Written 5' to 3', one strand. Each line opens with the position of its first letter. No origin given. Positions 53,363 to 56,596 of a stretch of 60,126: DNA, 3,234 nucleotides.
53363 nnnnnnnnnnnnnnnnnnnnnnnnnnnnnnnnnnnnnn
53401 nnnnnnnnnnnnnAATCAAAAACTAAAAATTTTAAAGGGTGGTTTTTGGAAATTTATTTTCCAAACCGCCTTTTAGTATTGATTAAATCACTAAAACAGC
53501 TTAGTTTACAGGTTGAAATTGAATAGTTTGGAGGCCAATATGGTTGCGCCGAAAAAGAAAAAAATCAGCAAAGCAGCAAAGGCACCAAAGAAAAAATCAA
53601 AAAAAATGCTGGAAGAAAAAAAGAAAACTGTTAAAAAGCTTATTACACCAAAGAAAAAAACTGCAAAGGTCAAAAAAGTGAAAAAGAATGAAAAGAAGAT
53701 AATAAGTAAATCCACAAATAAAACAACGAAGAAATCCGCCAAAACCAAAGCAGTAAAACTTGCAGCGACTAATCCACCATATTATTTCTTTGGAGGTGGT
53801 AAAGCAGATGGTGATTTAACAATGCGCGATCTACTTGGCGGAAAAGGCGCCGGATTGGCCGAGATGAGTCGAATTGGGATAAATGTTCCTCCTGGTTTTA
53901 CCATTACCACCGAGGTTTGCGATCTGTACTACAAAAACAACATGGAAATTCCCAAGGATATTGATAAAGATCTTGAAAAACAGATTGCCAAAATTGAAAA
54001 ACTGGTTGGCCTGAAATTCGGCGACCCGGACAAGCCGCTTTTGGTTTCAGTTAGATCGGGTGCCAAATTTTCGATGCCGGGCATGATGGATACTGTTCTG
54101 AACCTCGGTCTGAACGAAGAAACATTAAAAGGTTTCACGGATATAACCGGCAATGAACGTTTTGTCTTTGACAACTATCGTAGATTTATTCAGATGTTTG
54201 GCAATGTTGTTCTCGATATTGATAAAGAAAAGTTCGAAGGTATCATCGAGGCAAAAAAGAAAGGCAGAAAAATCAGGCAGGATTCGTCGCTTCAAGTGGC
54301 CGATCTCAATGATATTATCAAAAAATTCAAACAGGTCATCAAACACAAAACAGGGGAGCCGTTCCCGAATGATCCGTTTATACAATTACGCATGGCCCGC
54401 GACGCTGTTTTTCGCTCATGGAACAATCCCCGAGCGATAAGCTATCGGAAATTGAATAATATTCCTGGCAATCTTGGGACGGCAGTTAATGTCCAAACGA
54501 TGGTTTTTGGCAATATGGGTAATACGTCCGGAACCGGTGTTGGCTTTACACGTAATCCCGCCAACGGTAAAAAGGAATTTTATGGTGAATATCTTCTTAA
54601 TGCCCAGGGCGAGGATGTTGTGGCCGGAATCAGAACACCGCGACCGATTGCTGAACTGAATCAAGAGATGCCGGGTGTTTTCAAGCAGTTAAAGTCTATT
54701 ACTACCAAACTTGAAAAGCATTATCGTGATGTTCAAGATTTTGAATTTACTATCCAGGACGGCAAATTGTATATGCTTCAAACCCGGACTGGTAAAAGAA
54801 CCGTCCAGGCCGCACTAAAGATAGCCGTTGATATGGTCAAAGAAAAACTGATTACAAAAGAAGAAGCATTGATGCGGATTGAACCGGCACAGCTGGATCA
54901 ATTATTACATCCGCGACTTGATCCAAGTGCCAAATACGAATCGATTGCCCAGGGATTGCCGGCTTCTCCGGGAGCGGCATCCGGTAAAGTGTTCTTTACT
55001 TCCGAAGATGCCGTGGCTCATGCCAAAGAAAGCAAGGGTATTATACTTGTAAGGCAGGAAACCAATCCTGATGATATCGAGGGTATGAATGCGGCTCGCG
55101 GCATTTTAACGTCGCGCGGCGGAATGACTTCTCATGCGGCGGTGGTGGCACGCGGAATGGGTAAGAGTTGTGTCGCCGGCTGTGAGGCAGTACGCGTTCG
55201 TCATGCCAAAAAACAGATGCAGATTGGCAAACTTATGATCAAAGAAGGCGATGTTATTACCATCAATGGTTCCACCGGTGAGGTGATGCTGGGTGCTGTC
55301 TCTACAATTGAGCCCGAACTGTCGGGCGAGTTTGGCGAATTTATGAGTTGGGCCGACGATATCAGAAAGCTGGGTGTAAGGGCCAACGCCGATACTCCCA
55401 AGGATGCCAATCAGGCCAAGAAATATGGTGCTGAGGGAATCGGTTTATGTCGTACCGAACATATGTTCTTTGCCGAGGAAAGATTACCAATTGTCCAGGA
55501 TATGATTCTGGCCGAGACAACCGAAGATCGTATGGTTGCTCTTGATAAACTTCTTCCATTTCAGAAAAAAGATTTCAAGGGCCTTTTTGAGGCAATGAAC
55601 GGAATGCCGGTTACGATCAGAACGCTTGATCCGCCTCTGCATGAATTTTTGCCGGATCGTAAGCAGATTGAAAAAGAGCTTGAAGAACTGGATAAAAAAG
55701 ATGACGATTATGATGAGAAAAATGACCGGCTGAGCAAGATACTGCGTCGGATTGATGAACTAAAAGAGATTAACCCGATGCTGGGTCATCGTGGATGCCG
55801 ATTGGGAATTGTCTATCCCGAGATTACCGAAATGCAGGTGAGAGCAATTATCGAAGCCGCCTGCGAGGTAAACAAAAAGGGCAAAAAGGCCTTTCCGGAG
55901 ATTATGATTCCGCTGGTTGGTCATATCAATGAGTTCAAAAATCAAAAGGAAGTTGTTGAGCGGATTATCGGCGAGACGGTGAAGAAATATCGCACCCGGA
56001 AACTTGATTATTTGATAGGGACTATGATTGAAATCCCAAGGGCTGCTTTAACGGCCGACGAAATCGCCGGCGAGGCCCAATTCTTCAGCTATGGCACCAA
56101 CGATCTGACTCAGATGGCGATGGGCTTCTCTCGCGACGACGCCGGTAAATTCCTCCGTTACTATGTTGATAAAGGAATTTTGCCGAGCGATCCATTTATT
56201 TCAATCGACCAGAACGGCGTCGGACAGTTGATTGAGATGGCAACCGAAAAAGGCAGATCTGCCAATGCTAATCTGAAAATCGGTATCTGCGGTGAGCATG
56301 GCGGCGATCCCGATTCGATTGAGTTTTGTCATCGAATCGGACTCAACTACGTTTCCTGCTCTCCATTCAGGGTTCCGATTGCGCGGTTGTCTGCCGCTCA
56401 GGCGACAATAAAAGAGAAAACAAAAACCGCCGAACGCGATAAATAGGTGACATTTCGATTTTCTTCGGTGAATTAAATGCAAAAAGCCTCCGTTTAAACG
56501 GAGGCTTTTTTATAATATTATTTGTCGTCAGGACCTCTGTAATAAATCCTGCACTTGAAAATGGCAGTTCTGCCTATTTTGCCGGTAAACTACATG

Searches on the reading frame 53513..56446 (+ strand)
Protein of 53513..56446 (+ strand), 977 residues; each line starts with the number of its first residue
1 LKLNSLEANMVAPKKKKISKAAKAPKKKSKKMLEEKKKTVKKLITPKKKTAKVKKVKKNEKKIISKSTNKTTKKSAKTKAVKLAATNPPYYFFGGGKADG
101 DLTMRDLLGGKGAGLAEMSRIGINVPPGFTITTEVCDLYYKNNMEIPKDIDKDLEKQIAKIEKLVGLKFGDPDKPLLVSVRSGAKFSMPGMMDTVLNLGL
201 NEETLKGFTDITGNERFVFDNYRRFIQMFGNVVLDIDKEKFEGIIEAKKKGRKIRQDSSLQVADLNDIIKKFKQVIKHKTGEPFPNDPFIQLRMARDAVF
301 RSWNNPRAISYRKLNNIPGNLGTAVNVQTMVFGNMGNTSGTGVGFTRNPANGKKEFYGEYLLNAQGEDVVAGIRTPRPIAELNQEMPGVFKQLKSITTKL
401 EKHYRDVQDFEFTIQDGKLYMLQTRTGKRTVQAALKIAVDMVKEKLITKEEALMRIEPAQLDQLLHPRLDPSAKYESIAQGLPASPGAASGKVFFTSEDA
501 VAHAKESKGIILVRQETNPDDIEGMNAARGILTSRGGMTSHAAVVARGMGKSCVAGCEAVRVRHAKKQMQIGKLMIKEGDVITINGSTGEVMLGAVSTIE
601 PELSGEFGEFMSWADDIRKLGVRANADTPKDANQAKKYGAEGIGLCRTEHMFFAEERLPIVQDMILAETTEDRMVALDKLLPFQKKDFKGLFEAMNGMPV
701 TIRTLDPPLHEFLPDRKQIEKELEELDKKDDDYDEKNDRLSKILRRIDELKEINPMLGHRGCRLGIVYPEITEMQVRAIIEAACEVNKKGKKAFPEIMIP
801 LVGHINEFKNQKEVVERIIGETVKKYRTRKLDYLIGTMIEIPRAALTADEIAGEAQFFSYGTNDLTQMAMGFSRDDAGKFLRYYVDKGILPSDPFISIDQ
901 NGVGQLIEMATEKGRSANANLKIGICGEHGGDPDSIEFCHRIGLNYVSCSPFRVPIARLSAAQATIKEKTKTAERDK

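Call 101: search_protein_families(library=pfam, proteins=[window:53513-56446:+], max_evalue=0.001)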
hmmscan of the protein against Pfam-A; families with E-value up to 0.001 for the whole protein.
window:53513-56446:+ (977 aa): 3 families
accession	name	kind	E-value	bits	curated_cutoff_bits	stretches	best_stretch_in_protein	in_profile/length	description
PF02896.24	PEP-utilizers_C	-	2.9e-86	289.7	22.8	1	604-964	4-291/293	PEP-utilising enzyme, PEP-binding domain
PF01326.24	PPDK_N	-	5.6e-56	190.6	27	3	149-379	76-220/328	Pyruvate phosphate dikinase, AMP/ATP-binding domain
PF00391.29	PEP-utilizers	-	1.4e-23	82.7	23.1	1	508-589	3-72/72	PEP-utilising enzyme, mobile domain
